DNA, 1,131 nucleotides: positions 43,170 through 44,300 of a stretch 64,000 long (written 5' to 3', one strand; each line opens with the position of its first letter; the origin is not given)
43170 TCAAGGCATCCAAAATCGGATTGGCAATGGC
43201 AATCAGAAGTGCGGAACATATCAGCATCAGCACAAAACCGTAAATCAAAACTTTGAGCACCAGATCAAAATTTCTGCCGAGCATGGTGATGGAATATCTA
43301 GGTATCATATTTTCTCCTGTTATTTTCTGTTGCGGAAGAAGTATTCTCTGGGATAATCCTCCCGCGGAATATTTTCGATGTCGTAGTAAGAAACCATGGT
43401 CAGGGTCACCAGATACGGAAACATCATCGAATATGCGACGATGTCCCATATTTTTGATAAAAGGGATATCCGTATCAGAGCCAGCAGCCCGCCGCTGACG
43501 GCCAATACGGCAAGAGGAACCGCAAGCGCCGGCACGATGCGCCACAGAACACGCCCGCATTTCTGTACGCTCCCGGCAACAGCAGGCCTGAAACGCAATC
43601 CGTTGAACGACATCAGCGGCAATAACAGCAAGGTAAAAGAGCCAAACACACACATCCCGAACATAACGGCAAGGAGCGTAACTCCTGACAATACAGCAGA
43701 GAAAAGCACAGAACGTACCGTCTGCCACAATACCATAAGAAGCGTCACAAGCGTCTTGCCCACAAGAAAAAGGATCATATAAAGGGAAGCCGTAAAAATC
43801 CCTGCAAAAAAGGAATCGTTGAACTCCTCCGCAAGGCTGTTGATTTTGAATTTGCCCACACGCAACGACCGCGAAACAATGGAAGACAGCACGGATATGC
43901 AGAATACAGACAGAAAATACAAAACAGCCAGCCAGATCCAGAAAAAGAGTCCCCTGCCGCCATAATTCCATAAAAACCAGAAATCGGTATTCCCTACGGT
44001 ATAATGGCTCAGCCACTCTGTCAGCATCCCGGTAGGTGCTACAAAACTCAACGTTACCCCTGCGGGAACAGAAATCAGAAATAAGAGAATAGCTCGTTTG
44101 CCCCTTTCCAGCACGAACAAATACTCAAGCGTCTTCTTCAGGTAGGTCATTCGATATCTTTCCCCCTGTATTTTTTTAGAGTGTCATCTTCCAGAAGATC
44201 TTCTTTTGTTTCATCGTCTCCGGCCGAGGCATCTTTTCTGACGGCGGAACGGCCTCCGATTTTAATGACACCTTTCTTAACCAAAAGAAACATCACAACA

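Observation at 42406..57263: Four-gene cassette: a 3,746-aa repeat protein plus three uncharacterised membrane proteins (candidate sortase-independent display module for a giant adhesin)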

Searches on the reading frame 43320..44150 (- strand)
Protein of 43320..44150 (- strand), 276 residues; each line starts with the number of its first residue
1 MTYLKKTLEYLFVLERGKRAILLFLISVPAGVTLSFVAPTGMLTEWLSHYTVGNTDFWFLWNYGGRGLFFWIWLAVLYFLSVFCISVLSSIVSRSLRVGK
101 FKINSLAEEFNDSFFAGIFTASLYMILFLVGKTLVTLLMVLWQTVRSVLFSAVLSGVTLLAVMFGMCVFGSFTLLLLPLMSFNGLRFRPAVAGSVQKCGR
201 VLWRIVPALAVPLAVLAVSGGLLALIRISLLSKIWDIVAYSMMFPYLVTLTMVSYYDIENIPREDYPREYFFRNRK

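Call 7: search_protein_families(library=pfam, proteins=[window:43320-44150:-], max_evalue=0.1)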
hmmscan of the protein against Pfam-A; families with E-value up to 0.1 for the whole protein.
window:43320-44150:- (276 aa): 0 families

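Call 8: search_protein_families(library=ncbifam, proteins=[window:43320-44150:-], max_evalue=0.1)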
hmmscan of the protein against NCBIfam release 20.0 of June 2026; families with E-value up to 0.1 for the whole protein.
window:43320-44150:- (276 aa): 0 families

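Call 20: find_homologous_proteins(query=window:43320-44150:-)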
Query window:43320-44150:- (276 aa): 11 proteins with E <= 0.001 among 7848 candidates.
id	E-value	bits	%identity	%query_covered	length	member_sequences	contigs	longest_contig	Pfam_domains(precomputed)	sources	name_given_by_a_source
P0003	3.5e-173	592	100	100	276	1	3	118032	-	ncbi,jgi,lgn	jgi:hypothetical protein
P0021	6.6e-134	464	74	100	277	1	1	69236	-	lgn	-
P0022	1.1e-131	456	74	100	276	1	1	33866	-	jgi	-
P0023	1.6e-94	334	55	100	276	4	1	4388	-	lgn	-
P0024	7.7e-88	313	53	100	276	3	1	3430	-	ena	-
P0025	1.6e-81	292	51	100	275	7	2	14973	-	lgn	-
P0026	2.5e-66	242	43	99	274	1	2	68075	-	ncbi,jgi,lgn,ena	ncbi:MAG: hypothetical protein WC292_02135 [Clostridia bacterium]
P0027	5.1e-66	241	42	99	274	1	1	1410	-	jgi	jgi:MFS family permease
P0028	2.7e-63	232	44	100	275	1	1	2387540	-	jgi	jgi:hypothetical protein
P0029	1.3e-49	187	40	100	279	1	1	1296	-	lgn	-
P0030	4.2e-13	67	27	96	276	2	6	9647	-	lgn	-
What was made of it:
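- One public source labels a gene 3 homologue 'MFS family permease' (call 20).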

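Call 25: find_encoding_contigs(protein=P0028, flank=10000, max_places=2)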
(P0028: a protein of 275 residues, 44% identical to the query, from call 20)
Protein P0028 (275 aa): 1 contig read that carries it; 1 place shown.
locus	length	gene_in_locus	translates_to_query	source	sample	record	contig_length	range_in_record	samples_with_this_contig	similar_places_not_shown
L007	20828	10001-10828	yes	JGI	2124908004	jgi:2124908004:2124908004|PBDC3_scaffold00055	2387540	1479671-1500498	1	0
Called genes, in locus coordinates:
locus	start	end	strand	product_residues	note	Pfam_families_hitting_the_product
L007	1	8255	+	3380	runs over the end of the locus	-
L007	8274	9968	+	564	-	-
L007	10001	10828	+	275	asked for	-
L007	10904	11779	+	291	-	-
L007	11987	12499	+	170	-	-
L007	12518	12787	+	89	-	-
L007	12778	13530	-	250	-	PF08239:SH3_3 (weak)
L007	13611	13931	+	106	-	-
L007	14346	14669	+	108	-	-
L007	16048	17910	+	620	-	PF16510:P22_portal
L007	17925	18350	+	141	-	-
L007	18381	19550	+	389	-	-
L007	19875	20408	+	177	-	-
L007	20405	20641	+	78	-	-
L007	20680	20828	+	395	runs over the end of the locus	-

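Call 26: find_encoding_contigs(protein=P0030, flank=10000, max_places=4)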
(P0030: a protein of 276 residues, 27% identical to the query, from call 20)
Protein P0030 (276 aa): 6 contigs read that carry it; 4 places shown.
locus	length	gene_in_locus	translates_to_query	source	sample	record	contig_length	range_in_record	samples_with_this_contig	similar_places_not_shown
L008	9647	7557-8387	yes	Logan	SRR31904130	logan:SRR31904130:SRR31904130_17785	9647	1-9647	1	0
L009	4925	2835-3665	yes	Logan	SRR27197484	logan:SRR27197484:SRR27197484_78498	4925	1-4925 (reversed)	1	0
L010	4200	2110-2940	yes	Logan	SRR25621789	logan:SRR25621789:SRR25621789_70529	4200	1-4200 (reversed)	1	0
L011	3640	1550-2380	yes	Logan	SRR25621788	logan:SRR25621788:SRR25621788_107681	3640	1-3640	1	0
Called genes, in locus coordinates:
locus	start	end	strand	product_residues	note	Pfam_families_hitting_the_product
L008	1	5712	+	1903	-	?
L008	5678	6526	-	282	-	PF13398:Peptidase_M50B (weak), PF02163:Peptidase_M50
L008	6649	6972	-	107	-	-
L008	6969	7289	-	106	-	-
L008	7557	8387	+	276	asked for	-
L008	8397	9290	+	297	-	-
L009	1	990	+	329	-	?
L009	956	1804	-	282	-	PF13398:Peptidase_M50B (weak), PF02163:Peptidase_M50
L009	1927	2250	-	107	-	-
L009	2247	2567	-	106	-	-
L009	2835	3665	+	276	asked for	-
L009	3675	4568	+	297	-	-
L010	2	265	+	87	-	?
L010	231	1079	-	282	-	PF13398:Peptidase_M50B (weak), PF02163:Peptidase_M50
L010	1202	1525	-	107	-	-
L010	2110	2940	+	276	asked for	-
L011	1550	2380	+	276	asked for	-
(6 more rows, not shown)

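Call 27: find_encoding_contigs(protein=P0026, flank=10000, max_places=2)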
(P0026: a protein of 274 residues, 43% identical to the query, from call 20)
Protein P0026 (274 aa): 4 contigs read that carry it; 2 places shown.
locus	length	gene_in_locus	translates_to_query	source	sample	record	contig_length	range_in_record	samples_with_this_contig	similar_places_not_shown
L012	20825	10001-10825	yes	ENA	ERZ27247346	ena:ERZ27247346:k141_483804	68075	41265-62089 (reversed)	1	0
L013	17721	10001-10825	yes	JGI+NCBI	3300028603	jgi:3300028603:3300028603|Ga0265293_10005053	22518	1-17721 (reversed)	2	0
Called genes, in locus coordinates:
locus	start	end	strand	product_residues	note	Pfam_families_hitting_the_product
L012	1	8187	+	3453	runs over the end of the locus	PF18887:MBG_3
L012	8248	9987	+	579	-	-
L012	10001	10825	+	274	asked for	-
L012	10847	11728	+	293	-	-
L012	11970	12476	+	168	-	-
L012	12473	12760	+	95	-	-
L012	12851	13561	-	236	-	PF08239:SH3_3 (weak)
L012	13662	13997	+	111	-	-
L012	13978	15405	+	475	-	PF03237:Terminase_6N, PF17289:Terminase_6C (weak)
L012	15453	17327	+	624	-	PF16510:P22_portal, PF23899:SU10_portal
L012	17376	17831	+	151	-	-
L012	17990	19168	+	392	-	-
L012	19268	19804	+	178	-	-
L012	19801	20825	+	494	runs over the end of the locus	-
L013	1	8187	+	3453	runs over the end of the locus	PF18887:MBG_3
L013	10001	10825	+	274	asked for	-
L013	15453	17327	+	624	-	PF16510:P22_portal, PF23899:SU10_portal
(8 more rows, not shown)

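Call 52: search_protein_families(library=pfam, proteins=[L007:10904-11779:+, L012:10847-11728:+, L021:10350-11402:+, L008:8397-9290:+, L023:9791-10714:+, L024:5584-6480:+, L026:3113-4000:+, L028:10840-11907:+], max_evalue=5)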
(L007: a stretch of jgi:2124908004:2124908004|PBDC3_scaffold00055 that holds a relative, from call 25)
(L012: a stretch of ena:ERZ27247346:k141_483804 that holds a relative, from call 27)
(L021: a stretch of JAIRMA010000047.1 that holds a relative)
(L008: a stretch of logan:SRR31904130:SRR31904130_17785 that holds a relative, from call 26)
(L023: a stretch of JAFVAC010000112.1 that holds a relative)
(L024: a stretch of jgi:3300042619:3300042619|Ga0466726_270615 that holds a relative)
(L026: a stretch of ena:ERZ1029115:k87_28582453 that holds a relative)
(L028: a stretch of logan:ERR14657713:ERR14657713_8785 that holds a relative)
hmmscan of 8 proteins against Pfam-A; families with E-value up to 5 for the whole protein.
L007:10904-11779:+ (291 aa): 1 family
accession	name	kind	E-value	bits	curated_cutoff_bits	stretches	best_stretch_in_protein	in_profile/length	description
PF03356.20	Pox_LP_H2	-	2.3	8.5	27.6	1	21-63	30-72/188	Viral late protein H2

L012:10847-11728:+ (293 aa): 4 families
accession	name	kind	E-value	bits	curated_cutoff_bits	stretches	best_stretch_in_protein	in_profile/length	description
PF24566.1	HEAT_Ints3_C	-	0.026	14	27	1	107-212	109-207/393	Ints3-like, C-terminal HEAT repeats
PF10960.13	Holin_BhlA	-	0.22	11.9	22.6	1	87-102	12-27/70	BhlA holin family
PF16996.10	Asp4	-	0.28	11.8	27.7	1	121-153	23-55/55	Accessory secretory protein Sec Asp4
PF17434.7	DUF5413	-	1.1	10.1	31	1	106-160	18-71/133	Family of unknown function (DUF5413)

L021:10350-11402:+ (350 aa): 1 family
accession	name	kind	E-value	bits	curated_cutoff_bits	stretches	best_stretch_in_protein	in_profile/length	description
PF04001.18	Vhr1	-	0.22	12.3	25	1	38-73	48-83/91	Transcription factor Vhr1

L008:8397-9290:+ (297 aa): 0 families

L023:9791-10714:+ (307 aa): 0 families

L024:5584-6480:+ (298 aa): 0 families

L026:3113-4000:+ (295 aa): 1 family
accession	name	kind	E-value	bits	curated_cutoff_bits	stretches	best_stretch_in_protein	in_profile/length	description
PF11099.14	M11L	-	0.066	13.9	26.9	1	6-95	67-158/160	Apoptosis regulator M11L like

L028:10840-11907:+ (355 aa): 1 family
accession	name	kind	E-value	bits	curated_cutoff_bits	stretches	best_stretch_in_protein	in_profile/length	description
PF10110.14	GPDPase_memb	-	0.0015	17.8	29.6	1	188-270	161-240/321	Membrane domain of glycerophosphoryl diester phosphodiesterase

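Call 74: search_protein_families(library=phrogs, proteins=[window:43320-44150:-], max_evalue=0.1)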
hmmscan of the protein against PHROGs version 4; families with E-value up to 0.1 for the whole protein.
window:43320-44150:- (276 aa): 0 families

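Call 75: search_protein_families(library=padloc, proteins=[window:43320-44150:-], max_evalue=0.1)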
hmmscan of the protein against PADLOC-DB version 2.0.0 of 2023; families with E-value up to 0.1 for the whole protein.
window:43320-44150:- (276 aa): 0 families

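Call 91: search_protein_families(library=pfam, proteins=[P0101, P0104, P0110, P0119, P0124, P0134, P0147, P0156, P0163, P0172], max_evalue=0.5)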
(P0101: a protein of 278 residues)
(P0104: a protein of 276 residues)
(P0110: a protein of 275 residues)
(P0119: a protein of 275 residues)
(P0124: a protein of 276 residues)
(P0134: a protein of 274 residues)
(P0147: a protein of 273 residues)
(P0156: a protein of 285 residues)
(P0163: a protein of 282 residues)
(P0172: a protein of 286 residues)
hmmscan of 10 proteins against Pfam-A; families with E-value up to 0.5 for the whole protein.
P0101 (278 aa): 0 families

P0104 (276 aa): 0 families

P0110 (275 aa): 0 families

P0119 (275 aa): 0 families

P0124 (276 aa): 0 families

P0134 (274 aa): 0 families

P0147 (273 aa): 1 family
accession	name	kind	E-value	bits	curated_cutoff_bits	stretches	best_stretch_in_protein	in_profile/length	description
PF13850.11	ERGIC_N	-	0.17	12.5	27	1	160-219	22-79/91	Endoplasmic Reticulum-Golgi Intermediate Compartment (ERGIC)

P0156 (285 aa): 0 families

P0163 (282 aa): 0 families

P0172 (286 aa): 1 family
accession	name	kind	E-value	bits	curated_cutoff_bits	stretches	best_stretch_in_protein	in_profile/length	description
PF05887.16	Trypan_PARP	-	0.064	13.7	100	1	11-43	6-38/134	Procyclic acidic repetitive protein (PARP)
